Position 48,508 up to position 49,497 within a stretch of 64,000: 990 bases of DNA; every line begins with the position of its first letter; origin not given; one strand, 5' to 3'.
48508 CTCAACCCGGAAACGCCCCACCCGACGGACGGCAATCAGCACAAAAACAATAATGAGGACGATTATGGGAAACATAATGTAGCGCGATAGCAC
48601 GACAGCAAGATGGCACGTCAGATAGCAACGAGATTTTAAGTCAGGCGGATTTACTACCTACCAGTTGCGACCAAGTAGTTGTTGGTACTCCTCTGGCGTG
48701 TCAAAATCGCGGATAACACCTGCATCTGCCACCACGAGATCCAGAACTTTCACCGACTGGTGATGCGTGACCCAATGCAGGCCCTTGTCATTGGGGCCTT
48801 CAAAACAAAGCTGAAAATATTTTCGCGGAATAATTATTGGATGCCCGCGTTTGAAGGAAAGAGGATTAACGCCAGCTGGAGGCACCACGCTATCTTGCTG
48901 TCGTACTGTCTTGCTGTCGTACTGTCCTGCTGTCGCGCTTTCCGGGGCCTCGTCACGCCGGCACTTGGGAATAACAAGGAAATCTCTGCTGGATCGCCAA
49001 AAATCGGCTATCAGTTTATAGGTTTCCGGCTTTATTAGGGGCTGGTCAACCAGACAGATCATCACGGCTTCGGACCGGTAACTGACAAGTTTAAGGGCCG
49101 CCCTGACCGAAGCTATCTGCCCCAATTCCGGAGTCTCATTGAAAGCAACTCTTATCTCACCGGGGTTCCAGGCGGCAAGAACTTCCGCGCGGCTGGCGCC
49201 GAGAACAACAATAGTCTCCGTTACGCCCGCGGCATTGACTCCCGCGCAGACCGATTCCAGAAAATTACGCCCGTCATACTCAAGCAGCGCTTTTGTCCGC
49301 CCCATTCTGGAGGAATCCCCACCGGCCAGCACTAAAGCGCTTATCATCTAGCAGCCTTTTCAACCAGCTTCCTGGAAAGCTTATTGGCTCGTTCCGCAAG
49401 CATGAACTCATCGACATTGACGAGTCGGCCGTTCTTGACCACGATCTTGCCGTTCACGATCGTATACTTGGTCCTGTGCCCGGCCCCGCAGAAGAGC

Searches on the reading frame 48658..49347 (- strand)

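Call 72: search_protein_families(library=pfam, proteins=[window:48658-49347:-], max_evalue=0.0001)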
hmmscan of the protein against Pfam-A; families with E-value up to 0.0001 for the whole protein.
window:48658-49347:- (229 aa): 1 family
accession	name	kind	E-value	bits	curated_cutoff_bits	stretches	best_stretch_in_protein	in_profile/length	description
PF12804.13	NTP_transf_3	-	3.8e-29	102.4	27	1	4-193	1-153/160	MobA-like NTP transferase domain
